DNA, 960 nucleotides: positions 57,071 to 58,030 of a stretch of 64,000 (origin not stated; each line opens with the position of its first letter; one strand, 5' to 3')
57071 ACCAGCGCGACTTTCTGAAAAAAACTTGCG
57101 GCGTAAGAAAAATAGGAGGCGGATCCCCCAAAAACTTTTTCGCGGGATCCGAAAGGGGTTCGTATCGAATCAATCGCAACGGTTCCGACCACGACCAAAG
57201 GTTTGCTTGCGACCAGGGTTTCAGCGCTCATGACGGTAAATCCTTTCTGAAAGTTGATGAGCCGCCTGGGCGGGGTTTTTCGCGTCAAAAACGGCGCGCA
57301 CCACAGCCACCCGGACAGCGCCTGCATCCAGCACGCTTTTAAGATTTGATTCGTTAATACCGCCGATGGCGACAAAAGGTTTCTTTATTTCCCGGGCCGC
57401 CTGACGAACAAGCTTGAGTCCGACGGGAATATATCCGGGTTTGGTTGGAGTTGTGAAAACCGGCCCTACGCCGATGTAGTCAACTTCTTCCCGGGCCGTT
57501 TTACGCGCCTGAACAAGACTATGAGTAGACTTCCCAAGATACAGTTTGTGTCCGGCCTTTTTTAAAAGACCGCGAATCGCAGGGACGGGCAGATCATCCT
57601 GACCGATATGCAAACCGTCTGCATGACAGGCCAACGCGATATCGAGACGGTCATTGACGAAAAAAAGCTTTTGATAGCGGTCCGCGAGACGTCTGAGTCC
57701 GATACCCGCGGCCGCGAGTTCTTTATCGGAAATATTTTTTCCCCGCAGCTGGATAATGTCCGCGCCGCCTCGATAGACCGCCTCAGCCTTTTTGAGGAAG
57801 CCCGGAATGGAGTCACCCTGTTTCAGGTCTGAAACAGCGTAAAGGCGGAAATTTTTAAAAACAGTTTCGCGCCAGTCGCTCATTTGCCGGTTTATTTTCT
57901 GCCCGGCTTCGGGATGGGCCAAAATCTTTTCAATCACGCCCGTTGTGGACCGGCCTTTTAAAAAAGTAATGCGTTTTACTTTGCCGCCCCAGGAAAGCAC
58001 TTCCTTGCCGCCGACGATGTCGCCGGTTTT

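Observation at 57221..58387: ADP-heptose adenylyltransferase domain fused to thiamine-phosphate synthase (HldE-II::ThiE), with the kinase half split off downstream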

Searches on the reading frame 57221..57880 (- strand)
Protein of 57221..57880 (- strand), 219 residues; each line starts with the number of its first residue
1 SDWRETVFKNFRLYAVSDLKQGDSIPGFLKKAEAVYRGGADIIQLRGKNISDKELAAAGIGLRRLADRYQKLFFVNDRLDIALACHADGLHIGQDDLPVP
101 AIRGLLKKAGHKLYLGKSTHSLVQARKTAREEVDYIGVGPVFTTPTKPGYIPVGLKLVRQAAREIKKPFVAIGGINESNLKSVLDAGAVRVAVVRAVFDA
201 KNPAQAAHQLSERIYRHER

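Call 56: search_solved_structures(query=window:57221-57880:-, max_evalue=1e-15, show_alignments=3)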
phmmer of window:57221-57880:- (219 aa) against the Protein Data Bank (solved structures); distinct sequences matched with E-value up to 1e-15: 12.
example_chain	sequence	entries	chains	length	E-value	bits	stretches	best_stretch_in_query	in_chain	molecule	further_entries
3o63_A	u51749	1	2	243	2.9e-37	131.7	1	8-212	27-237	Probable thiamine-phosphate pyrophosphorylase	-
1xi3_A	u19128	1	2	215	3.8e-35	124.7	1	11-211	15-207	Thiamine phosphate pyrophosphorylase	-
1g4t_A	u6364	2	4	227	1.7e-22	83.4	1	35-216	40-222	THIAMIN PHOSPHATE SYNTHASE | PROTEIN (THIAMIN PHOSPHATE SYNTHASE)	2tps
3o15_A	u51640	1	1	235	1.9e-22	83.2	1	35-216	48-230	Thiamine-phosphate pyrophosphorylase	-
1g67_A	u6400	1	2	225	4.6e-22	82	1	35-216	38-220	THIAMIN PHOSPHATE SYNTHASE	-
1g4p_A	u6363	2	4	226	4.6e-22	82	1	35-216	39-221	THIAMIN PHOSPHATE SYNTHASE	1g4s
1g4e_A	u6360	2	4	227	4.6e-22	82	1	35-216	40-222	THIAMIN PHOSPHATE SYNTHASE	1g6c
1g69_A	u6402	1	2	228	4.7e-22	82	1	35-216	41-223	THIAMIN PHOSPHATE SYNTHASE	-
3o16_A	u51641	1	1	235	8.2e-22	81.2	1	35-216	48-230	Thiamine-phosphate pyrophosphorylase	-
3nl2_A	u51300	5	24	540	4.7e-18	68.9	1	11-184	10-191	Thiamine biosynthetic bifunctional enzyme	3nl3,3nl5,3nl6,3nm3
3nm1_A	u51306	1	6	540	4.7e-18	68.9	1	11-184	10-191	Thiamine biosynthetic bifunctional enzyme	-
1yad_A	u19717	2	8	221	3.7e-16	62.7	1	72-214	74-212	Regulatory protein tenI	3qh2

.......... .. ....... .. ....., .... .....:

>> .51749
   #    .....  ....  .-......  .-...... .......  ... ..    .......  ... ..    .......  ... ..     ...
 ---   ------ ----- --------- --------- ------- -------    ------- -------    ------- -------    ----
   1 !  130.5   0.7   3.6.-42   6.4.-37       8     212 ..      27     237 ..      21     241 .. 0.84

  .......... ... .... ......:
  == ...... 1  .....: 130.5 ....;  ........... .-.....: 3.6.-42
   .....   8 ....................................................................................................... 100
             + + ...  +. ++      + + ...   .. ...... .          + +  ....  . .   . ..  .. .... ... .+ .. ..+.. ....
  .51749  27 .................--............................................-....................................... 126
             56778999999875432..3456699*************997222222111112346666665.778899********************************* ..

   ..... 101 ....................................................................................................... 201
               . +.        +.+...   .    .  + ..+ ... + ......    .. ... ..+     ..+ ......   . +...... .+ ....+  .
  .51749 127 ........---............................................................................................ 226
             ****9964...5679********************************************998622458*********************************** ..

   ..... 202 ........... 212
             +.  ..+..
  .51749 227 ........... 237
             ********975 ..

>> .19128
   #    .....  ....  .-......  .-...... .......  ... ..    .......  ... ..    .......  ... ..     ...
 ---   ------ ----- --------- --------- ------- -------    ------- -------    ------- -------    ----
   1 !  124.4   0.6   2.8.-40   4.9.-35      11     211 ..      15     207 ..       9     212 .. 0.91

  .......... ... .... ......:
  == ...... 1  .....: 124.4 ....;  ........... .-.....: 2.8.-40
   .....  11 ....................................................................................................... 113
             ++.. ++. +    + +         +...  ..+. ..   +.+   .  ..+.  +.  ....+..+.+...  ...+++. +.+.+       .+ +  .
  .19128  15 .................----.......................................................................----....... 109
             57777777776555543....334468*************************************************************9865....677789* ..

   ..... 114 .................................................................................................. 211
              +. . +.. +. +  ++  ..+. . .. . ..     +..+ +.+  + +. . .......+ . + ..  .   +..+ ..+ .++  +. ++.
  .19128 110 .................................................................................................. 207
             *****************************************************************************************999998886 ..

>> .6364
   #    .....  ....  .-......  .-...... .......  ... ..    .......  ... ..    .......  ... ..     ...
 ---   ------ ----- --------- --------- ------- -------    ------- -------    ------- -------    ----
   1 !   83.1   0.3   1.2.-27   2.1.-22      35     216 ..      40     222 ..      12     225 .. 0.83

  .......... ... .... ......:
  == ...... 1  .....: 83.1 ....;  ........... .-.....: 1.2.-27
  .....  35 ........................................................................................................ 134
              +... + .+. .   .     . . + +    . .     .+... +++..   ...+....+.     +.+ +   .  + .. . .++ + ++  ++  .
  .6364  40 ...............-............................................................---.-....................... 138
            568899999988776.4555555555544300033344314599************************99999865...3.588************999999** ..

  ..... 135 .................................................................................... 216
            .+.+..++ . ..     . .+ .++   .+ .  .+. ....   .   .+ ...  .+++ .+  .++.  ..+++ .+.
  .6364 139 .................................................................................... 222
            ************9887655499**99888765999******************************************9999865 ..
